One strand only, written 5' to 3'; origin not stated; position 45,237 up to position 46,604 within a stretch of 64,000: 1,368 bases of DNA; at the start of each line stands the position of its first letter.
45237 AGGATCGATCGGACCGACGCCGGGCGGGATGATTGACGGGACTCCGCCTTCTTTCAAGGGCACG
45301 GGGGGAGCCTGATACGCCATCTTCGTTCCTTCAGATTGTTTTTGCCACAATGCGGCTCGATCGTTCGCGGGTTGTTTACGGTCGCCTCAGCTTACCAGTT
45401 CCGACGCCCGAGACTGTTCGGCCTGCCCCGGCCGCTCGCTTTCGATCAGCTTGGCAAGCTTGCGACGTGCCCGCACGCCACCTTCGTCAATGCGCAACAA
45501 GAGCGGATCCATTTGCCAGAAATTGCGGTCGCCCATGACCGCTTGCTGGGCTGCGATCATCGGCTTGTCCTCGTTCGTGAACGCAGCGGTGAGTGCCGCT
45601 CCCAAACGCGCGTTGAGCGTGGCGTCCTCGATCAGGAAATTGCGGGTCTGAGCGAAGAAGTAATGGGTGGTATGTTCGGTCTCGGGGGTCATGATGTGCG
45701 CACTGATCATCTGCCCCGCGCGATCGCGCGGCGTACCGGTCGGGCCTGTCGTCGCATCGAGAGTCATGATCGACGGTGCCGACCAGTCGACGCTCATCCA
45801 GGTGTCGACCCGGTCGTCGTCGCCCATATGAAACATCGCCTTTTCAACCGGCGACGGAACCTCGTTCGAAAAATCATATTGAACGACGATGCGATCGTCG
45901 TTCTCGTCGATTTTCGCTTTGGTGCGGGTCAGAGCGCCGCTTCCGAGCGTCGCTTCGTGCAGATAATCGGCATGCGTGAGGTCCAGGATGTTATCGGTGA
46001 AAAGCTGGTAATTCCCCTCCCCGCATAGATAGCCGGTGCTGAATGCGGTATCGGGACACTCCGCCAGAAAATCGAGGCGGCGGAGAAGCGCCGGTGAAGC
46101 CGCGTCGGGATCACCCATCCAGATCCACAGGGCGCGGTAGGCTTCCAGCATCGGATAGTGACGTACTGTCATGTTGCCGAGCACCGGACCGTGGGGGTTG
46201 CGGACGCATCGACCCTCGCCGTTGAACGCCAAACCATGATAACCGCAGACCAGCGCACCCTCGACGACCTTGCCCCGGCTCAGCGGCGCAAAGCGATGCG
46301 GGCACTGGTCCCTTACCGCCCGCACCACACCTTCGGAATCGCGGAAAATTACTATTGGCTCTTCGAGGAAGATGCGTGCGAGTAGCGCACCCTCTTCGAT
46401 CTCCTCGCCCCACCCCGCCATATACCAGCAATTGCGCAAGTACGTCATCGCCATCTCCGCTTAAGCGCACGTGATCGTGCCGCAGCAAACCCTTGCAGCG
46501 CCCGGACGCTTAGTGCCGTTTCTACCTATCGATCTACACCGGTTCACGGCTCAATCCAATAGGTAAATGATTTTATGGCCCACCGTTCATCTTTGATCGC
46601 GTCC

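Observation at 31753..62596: A 16-bp motif, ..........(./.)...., recurs upstream of four operons and suggests an unannotated regulon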

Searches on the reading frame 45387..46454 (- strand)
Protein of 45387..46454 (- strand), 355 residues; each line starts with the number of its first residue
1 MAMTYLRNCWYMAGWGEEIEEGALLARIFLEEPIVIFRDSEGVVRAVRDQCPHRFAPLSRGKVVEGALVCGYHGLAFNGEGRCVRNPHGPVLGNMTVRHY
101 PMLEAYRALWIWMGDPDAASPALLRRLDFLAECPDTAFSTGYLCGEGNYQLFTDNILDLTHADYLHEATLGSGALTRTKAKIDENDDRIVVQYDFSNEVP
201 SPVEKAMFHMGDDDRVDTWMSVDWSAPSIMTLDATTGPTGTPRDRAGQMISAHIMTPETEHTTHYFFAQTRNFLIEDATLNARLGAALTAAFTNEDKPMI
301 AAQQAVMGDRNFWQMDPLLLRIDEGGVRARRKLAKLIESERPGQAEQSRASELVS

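Call 10: find_encoding_contigs(protein=window:45387-46454:-, flank=10000, max_places=10)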
Protein window:45387-46454:- (355 aa): no gene with exactly this product is on record in the collection.

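Call 28: search_protein_families(library=ncbifam, proteins=[window:45387-46454:-], max_evalue=0.001)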
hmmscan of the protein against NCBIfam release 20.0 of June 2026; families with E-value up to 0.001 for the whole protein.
window:45387-46454:- (355 aa): 6 families
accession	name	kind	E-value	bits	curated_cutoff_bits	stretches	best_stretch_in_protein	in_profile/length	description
NF052579.1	BetMthstMoxSdmAMthl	equivalog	5.2e-28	98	600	1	7-267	15-262/351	4beta-methylsterol monooxygenase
NF041683.1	ant_diox_AndAb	equivalog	2e-06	27.9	150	1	10-74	2-65/100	anthranilate 1,2-dioxygenase ferredoxin subunit AndAb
NF058607.1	GlBtMonoOxGbcA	equivalog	2.4e-06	26.2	670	1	8-83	54-131/420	glycine betaine monooxygenase oxygenase subunit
TIGR03229.1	benzo_1_2_benA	equivalog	6.9e-05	21.9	780.95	1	22-84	52-115/433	benzoate 1,2-dioxygenase large subunit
NF042946.1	3PPDioc_HcaE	equivalog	9.2e-05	21.6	830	1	9-86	38-117/450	3-phenylpropionate/cinnamic acid dioxygenase subunit alpha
TIGR03228.1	anthran_1_2_A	equivalog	0.0002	20.2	671.9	1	30-85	60-116/438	anthranilate 1,2-dioxygenase large subunit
